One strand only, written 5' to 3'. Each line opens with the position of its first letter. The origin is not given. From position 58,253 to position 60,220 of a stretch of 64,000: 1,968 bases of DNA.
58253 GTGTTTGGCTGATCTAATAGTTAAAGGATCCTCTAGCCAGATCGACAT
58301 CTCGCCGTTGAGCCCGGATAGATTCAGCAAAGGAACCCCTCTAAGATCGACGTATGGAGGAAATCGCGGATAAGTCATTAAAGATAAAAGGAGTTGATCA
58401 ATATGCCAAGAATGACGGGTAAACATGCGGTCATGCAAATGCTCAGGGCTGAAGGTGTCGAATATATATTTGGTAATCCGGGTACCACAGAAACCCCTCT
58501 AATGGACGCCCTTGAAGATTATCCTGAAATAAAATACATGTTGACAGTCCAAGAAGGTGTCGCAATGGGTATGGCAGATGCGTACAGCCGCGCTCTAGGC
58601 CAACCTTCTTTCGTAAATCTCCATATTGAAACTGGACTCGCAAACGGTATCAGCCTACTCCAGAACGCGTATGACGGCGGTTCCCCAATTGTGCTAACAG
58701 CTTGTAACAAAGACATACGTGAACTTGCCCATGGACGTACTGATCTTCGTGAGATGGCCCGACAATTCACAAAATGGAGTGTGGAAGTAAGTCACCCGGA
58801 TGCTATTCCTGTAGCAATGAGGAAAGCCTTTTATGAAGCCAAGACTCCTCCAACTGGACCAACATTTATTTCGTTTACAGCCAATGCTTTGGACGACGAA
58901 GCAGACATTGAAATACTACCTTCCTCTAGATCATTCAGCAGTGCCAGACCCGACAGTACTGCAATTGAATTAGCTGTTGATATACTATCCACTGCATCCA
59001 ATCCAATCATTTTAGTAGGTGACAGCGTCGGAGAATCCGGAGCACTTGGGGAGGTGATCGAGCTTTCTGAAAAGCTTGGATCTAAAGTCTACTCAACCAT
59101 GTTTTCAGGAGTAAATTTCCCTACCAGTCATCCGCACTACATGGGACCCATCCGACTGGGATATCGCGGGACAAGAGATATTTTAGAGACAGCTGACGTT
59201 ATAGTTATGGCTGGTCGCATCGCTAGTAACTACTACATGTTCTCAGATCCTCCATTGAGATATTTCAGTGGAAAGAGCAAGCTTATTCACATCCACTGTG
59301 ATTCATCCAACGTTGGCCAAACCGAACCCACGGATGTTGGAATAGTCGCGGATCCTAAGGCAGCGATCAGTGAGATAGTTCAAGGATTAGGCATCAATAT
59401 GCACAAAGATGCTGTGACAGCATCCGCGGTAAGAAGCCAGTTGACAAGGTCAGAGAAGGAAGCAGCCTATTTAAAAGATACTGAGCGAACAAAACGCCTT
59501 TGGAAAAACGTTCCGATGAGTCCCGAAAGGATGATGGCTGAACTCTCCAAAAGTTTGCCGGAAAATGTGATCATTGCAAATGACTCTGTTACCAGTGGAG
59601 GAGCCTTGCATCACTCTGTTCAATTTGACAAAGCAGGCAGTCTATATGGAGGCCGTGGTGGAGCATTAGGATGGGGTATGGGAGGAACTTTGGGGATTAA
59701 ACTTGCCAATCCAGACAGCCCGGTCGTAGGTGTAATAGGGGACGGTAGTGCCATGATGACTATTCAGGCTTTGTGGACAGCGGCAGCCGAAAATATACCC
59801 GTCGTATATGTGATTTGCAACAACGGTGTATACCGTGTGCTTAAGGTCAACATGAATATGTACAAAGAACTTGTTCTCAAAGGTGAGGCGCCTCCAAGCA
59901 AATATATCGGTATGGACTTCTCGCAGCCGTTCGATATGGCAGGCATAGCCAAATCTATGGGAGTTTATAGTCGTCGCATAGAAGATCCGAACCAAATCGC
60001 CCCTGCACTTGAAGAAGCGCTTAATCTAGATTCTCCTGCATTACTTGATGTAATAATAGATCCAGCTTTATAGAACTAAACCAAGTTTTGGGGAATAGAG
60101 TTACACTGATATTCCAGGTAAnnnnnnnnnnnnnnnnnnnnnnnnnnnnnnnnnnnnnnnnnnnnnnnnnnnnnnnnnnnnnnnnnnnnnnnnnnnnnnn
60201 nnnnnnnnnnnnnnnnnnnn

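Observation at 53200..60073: hyuA-hyuB / FAD amine-oxidase-like / ThDP-enzyme block: candidate catabolic pathway for a cyclic amide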

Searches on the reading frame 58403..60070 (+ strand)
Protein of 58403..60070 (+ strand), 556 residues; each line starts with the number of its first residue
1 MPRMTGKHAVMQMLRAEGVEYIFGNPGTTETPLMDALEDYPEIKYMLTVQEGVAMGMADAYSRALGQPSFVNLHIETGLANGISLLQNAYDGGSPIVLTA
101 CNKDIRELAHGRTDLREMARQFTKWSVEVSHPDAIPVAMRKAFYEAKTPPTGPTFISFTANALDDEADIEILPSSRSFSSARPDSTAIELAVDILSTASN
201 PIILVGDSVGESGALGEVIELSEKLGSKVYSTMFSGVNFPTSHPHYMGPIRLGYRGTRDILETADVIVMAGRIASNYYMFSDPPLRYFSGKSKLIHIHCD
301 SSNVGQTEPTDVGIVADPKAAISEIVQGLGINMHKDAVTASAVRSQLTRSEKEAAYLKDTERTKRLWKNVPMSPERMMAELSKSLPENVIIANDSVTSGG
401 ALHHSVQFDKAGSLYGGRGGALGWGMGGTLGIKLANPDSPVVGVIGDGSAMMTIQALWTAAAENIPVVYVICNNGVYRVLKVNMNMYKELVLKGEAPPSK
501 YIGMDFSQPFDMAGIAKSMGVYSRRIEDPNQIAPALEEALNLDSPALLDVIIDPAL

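Call 8: search_protein_families(library=pfam, proteins=[window:58403-60070:+])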
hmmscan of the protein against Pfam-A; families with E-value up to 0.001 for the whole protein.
window:58403-60070:+ (556 aa): 3 families
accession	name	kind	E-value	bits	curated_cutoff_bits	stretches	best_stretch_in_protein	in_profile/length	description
PF02775.26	TPP_enzyme_C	-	9.8e-31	107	21.9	1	404-550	11-151/151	Thiamine pyrophosphate enzyme, C-terminal TPP binding domain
PF02776.23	TPP_enzyme_N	-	1.5e-27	96.2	26.8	1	4-111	1-108/119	Thiamine pyrophosphate enzyme, N-terminal TPP binding domain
PF00205.28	TPP_enzyme_M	-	2.3e-24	86.1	30.4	1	188-324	1-136/137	Thiamine pyrophosphate enzyme, central domain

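Call 9: search_protein_families(library=ncbifam, proteins=[window:58403-60070:+])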
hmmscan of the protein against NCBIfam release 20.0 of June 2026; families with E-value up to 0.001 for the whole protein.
window:58403-60070:+ (556 aa): 59 families (the best 25 are shown)
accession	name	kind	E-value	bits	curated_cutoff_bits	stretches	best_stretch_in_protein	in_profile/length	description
NF005485.1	PRK07092.1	equivalog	6.6e-101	338.7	493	1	5-553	2-519/523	benzoylformate decarboxylase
NF005760.0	PRK07586.1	equivalog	1.1e-71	242.4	363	1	4-552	1-514/514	acetolactate synthase large subunit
NF005713.0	PRK07525.1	subfamily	3.7e-70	237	620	1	2-552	4-562/592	sulfoacetaldehyde acetyltransferase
NF006203.0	PRK08327.1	equivalog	3.1e-69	234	456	1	4-553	9-569/571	thiamine pyrophosphate-requiring protein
NF006052.0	PRK08199.1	subfamily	2.6e-68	230.7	539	1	3-554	7-539/559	thiamine pyrophosphate protein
NF004919.0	PRK06276.1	equivalog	2.2e-66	224.4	866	1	4-555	1-541/582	acetolactate synthase large subunit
NF006187.0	PRK08322.1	equivalog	3.6e-65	220.4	509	1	6-553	4-529/548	acetolactate synthase large subunit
TIGR00118.1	acolac_lg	equivalog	7.1e-65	219.5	538.35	1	4-553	1-535/557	biosynthetic-type acetolactate synthase large subunit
TIGR03457.1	sulphoacet_xsc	equivalog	5.4e-64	216.6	676.4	1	3-543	1-544/579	sulfoacetaldehyde acetyltransferase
NF006122.0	PRK08266.1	subfamily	9.1e-62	209.2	571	1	2-552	2-524/543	hypothetical protein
NF004807.0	PRK06154.1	equivalog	1.8e-58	198.5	607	1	3-551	19-553/565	thiamine pyrophosphate-requiring protein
NF008431.0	PRK11269.1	equivalog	2.4e-56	191.5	791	1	1-545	1-544/591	glyoxylate carboligase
NF005712.0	PRK07524.1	subfamily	2.4e-55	188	500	1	5-550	4-527/536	5-guanidino-2-oxopentanoate decarboxylase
NF004710.0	PRK06048.1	equivalog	8.6e-54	182.9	976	1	3-553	7-538/561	acetolactate synthase large subunit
NF005058.0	PRK06466.1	equivalog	2.1e-53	181.7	951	1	3-553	3-548/574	acetolactate synthase 3 large subunit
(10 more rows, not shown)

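Call 12: search_solved_structures(query=window:58403-60070:+, max_evalue=1e-20)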
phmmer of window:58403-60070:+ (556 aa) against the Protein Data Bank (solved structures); distinct sequences matched with E-value up to 1e-20: 96 (the best 60 are shown).
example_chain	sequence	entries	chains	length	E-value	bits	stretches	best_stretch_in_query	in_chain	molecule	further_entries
4k9p_A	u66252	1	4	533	9.4e-72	245.7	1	11-551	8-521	Benzoylformate decarboxylase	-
4mpp_A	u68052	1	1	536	1.4e-71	245.1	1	10-551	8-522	Benzoylformate decarboxylase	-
4jud_X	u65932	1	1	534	2.7e-71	244.2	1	10-551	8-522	Benzoylformate decarboxylase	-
4mpj_A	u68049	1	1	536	2.8e-71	244.1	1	10-551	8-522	Benzoylformate decarboxylase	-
4k9k_A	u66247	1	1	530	3.2e-71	243.9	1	11-550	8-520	Benzoylformate decarboxylase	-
4k9o_A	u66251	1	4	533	5.3e-71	243.2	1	11-551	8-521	Benzoylformate decarboxylase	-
5dgd_A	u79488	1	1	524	5.5e-71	243.1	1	11-550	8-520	Benzoylformate decarboxylase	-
4k9n_A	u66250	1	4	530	5.8e-71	243.1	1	11-550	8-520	Benzoylformate decarboxylase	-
8xbr_A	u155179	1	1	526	6.1e-71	243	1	10-550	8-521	Benzoylformate decarboxylase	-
8xbo_A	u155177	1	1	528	6.4e-71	242.9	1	10-551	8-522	Benzoylformate decarboxylase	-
8xbq_A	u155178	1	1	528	7.4e-71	242.7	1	10-551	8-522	Benzoylformate decarboxylase-K2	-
6a50_A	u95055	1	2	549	9e-71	242.4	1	10-551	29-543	benzoylformate decarboxylases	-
6m2y_A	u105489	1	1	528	9.3e-71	242.4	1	10-551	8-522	Benzoylformate decarboxylase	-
1bfd_A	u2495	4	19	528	9.4e-71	242.4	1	10-551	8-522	BENZOYLFORMATE DECARBOXYLASE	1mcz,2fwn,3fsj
9v67_A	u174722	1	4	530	9.5e-71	242.4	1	10-551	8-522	Benzoylformate decarboxylase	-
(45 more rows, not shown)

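Call 14: find_encoding_contigs(protein=window:58403-60070:+, flank=10000, max_places=6)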
Protein window:58403-60070:+ (556 aa): 5 contigs read that carry it; 5 places shown.
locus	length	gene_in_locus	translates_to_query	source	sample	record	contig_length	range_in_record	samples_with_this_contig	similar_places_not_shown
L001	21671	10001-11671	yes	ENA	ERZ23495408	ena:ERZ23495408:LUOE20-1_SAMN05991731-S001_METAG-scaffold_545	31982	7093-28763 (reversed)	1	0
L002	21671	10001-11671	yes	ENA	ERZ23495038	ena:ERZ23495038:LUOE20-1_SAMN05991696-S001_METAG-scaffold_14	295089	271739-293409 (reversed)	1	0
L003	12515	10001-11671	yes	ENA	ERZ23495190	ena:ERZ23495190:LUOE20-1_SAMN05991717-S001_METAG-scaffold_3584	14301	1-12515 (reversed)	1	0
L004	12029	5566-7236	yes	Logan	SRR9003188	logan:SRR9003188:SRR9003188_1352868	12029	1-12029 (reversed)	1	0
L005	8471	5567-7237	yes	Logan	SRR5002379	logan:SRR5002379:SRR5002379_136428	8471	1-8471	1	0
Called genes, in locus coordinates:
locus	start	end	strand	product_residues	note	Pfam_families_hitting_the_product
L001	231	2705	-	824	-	PF02861:Clp_N, PF13191:AAA_16, PF00004:AAA, PF17871:AAA_lid_9, PF07724:AAA_2, PF00004:AAA, PF07728:AAA_5, PF10431:ClpB_D2-small, +7 more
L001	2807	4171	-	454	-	PF00575:S1, PF23459:S1_RRP5 (weak)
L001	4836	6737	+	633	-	-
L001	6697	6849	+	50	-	-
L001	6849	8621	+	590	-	PF02538:Hydantoinase_B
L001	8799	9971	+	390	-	PF01266:DAO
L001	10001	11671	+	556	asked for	PF02776:TPP_enzyme_N, PF00205:TPP_enzyme_M, PF02775:TPP_enzyme_C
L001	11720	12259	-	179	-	PF01782:RimM, PF05239:PRC, PF24986:PRC_RimM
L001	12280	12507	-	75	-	PF13083:KH_KhpA-B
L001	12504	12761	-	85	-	PF00886:Ribosomal_S16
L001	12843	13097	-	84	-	PF01649:Ribosomal_S20p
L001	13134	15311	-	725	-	PF13328:HD_4, PF01966:HD, PF04607:RelA_SpoT, PF02824:TGS, PF19296:RelA_AH, PF28438:RelA_RIS, PF13291:ACT_4, PF22629:ACT_AHAS_ss (faint)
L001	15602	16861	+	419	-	PF13393:tRNA-synt_His, PF00587:tRNA-synt_2b, PF13393:tRNA-synt_His, PF03129:HGTP_anticodon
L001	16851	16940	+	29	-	-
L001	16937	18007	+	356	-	PF03462:PCRF, PF00472:RF-1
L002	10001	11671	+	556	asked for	PF02776:TPP_enzyme_N, PF00205:TPP_enzyme_M, PF02775:TPP_enzyme_C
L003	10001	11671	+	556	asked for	PF02776:TPP_enzyme_N, PF00205:TPP_enzyme_M, PF02775:TPP_enzyme_C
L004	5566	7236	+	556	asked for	PF02776:TPP_enzyme_N, PF00205:TPP_enzyme_M, PF02775:TPP_enzyme_C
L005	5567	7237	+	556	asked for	PF02776:TPP_enzyme_N, PF00205:TPP_enzyme_M, PF02775:TPP_enzyme_C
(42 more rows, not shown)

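Call 15: find_homologous_proteins(query=window:58403-60070:+, max_evalue=1e-30)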
Query window:58403-60070:+ (556 aa): 5354 proteins with E <= 1e-30 among 8000 candidates; the best 120 are listed.
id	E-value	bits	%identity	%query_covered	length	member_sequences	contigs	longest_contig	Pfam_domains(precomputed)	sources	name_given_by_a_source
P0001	0.0e+0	1247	100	100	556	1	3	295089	PF02775.27,PF02776.24,PF00205.29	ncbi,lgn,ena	-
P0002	0.0e+0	1244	100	100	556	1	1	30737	PF02775.27,PF02776.24,PF00205.29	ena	-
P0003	0.0e+0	1242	100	100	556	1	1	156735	PF02775.27,PF02776.24,PF00205.29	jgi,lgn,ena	-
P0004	0.0e+0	1178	94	100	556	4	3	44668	PF02775.27,PF02776.24,PF00205.29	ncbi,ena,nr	ncbi:MAG: thiamine pyrophosphate-binding protein [Chloroflexota bacterium]|nr:thiamine pyrophosphate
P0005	1.2e-281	953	74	100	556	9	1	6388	PF02775.27,PF02776.24,PF00205.29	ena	-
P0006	9.8e-280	947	73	99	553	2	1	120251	PF02775.27,PF02776.24,PF00205.29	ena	-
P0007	2.8e-276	936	73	99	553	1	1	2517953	PF02775.27,PF02776.24,PF00205.29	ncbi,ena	-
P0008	9.0e-271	917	71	99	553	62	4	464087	PF02775.27,PF02776.24,PF00205.29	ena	-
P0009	1.8e-253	860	67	100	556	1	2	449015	PF02775.27,PF02776.24,PF00205.29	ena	-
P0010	3.2e-242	823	63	99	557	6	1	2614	PF02775.27,PF02776.24,PF00205.29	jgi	-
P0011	2.3e-239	814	65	99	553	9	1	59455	PF02775.27,PF02776.24,PF00205.29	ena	-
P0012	3.5e-238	810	63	99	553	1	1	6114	PF02775.27,PF02776.24,PF00205.29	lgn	-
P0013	6.3e-226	769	62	99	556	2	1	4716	PF02775.27,PF02776.24,PF00205.29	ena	-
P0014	8.7e-226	769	59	99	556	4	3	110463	PF02775.27,PF02776.24,PF00205.29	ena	-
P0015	3.7e-225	767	59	99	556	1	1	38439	PF02775.27,PF02776.24,PF00205.29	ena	-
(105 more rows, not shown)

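Call 18: find_related_loci(query=A1, collection=genome_contigs, flank=10000)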
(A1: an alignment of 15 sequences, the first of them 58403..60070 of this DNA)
Query A1 (556 aa) in genome_contigs; peptide patterns used: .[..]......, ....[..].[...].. (x = any residue, [..] = any of these).
599 stretches matched a pattern (row limit reached: there are more); 560 encode a relative of the query (tblastn E <= 1e-3); the best 80 are kept; 80 distinct loci.
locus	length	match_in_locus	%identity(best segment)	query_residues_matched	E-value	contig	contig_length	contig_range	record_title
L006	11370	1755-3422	75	1-556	0e+0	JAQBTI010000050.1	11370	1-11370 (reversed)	MAG: Chloroflexota bacterium isolate casp150-mb.113 NODE_14587_length_11370_cov_0.062639, whole genome shotgun sequence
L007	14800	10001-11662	71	3-556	0e+0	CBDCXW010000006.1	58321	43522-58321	MAG: Dehalococcoidia bacterium isolate df45c49b-c266-4090-ac87-fb36498b7b26 genome assembly, contig: contig_6, whole gen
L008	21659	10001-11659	59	1-553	0e+0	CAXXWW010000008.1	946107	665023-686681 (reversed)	MAG: Dehalococcoidia bacterium isolate 6f417b46-71ab-4e31-a275-6032fe6bf018 genome assembly, contig: contig_8, whole gen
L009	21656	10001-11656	58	1-553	0e+0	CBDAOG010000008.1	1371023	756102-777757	MAG: Dehalococcoidia bacterium isolate 0aa05121-dee9-464a-b52f-06bcf9350706 genome assembly, contig: contig_8, whole gen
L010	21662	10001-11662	58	1-555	0e+0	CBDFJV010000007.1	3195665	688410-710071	MAG: Dehalococcoidia bacterium isolate eb1c3f79-3afa-4cb5-ba0e-5793d67ed66f genome assembly, contig: contig_7, whole gen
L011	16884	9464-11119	58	1-553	0e+0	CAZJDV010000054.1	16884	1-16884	MAG TPA_asm: uncultured Dehalococcoidia bacterium isolate SRP308112_co1_387 genome assembly, contig: NODE_5645_length_16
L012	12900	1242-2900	57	1-553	0e+0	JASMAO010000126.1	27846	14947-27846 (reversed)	MAG: SAR202 cluster bacterium isolate ETNP2_MAG_97 c_000001297442, whole genome shotgun sequence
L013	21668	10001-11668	56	1-556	0e+0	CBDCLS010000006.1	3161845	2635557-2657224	MAG: Acidobacteriota bacterium isolate 14630678-797e-49b2-a12b-7f7aca0c86a6 genome assembly, contig: contig_6, whole gen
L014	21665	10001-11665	53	1-555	0e+0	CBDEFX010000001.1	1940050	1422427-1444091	MAG: Dehalococcoidia bacterium isolate bd3fcf20-00e0-4c08-a004-f645cab7dc39 genome assembly, contig: contig_1, whole gen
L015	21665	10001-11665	56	1-556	0e+0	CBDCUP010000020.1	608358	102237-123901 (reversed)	MAG: Acidobacteriota bacterium isolate 16872849-4fb5-44c6-903f-51e044fd3cdf genome assembly, contig: contig_20, whole ge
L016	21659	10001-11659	56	1-553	0e+0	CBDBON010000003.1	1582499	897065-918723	MAG: Dehalococcoidia bacterium isolate 9921cebc-1ecd-45eb-8f87-5c4807b2865b genome assembly, contig: contig_3, whole gen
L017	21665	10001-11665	55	1-556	0e+0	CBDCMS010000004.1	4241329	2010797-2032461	MAG: Acidobacteriota bacterium isolate d2208f9c-dc62-4c60-9894-974f31c88c53 genome assembly, contig: contig_4, whole gen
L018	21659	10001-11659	57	1-553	0e+0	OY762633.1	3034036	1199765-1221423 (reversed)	MAG: Dehalococcoidia bacterium isolate 17254eae-7cb3-4ac9-839e-465292e2b3d4 genome assembly, chromosome: 1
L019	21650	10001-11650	57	4-553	0e+0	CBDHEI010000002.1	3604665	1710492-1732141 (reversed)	MAG: Dehalococcoidia bacterium isolate 8c643066-d586-4031-88eb-ae6791ed655d genome assembly, contig: contig_2, whole gen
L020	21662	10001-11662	57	1-556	0e+0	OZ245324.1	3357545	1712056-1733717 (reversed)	MAG: Dehalococcoidia bacterium isolate 73e1cf89-bb5f-4822-b8fa-6749181b8977 genome assembly, chromosome: 1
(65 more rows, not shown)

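Call 39: find_encoding_contigs(protein=P0007, flank=10000, max_places=1)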
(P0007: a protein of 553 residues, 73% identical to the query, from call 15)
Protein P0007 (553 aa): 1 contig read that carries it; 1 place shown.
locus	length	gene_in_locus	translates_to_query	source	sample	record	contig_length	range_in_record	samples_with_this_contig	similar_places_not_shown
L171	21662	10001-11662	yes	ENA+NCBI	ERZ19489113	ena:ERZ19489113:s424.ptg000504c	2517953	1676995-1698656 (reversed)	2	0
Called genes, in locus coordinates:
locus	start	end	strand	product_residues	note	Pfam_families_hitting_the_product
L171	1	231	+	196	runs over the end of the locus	-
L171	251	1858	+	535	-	PF02776:TPP_enzyme_N, PF00205:TPP_enzyme_M, PF02775:TPP_enzyme_C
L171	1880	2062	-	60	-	-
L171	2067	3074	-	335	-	PF00248:Aldo_ket_red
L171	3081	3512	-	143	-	PF00903:Glyoxalase, PF22677:Ble-like_N (faint), PF12681:Glyoxalase_2 (faint), PF13669:Glyoxalase_4, PF18029:Glyoxalase_6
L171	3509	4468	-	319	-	PF02737:3HCDH_N, PF03446:NAD_binding_2, PF00725:3HCDH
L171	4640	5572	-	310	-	PF00528:BPD_transp_1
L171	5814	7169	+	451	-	PF00483:NTP_transferase, PF01128:IspD (faint), PF12804:NTP_transf_3, PF25084:LbH_EIF2B, PF00132:Hexapep (weak), PF25087:GMPPB_C (faint), PF00132:Hexapep (weak)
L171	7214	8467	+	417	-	PF01595:CNNM, PF00571:CBS, PF03471:CorC_HlyC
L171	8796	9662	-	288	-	PF01391:Collagen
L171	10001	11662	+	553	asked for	PF02776:TPP_enzyme_N, PF00205:TPP_enzyme_M, PF02775:TPP_enzyme_C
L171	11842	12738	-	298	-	PF03446:NAD_binding_2, PF03807:F420_oxidored (weak), PF07991:KARI_N (faint), PF14833:NAD_binding_11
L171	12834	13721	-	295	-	PF07934:OGG_N, PF00730:HhH-GPD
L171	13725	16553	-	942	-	PF00929:RNase_T, PF00270:DEAD (weak), PF04851:ResIII (faint), PF13307:Helicase_C_2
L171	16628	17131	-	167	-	PF00300:His_Phos_1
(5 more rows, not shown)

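Call 40: find_encoding_contigs(protein=P0004, flank=10000, max_places=3)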
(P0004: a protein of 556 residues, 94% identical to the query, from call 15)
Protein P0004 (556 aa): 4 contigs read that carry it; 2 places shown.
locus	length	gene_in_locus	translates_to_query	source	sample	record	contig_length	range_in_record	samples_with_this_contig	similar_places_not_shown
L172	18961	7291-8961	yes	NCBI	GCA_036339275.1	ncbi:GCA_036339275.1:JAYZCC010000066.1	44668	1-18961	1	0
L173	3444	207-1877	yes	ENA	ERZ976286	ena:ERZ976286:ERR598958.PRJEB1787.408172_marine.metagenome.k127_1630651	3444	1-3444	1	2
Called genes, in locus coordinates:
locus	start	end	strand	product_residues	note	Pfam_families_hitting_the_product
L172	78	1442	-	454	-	PF17092:PCB_OB (faint), PF00575:S1, PF21710:Spt6_S1 (faint), PF00575:S1, PF23459:S1_RRP5 (weak)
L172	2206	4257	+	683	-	PF05378:Hydant_A_N, PF01968:Hydantoinase_A, PF19278:Hydant_A_C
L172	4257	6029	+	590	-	PF02538:Hydantoinase_B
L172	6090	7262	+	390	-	PF01266:DAO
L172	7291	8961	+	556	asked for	PF02776:TPP_enzyme_N, PF00205:TPP_enzyme_M, PF02775:TPP_enzyme_C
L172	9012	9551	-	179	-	PF01782:RimM, PF05239:PRC, PF24986:PRC_RimM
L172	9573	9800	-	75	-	PF13083:KH_KhpA-B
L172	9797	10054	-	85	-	PF00886:Ribosomal_S16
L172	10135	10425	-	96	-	PF01649:Ribosomal_S20p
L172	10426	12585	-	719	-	PF01966:HD, PF13328:HD_4, PF04607:RelA_SpoT, PF02824:TGS, PF19296:RelA_AH, PF28438:RelA_RIS, PF13291:ACT_4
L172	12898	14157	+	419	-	PF13393:tRNA-synt_His, PF00587:tRNA-synt_2b, PF13393:tRNA-synt_His, PF03129:HGTP_anticodon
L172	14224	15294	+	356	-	PF03462:PCRF, PF00472:RF-1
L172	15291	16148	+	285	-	PF17827:PrmC_N, PF05175:MTS, PF06325:PrmA, PF13847:Methyltransf_31, PF08242:Methyltransf_12 (weak), PF13649:Methyltransf_25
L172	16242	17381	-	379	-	PF00478:IMPDH, PF03060:NMO (faint), PF05690:ThiG (faint), PF01070:FMN_dh, PF01645:Glu_synthase (weak)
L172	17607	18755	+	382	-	PF08331:QueG_DUF1730, PF13484:Fer4_16, PF00514:Arm (faint), PF03130:HEAT_PBS (faint), PF13646:HEAT_2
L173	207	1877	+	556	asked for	PF02776:TPP_enzyme_N, PF00205:TPP_enzyme_M, PF02775:TPP_enzyme_C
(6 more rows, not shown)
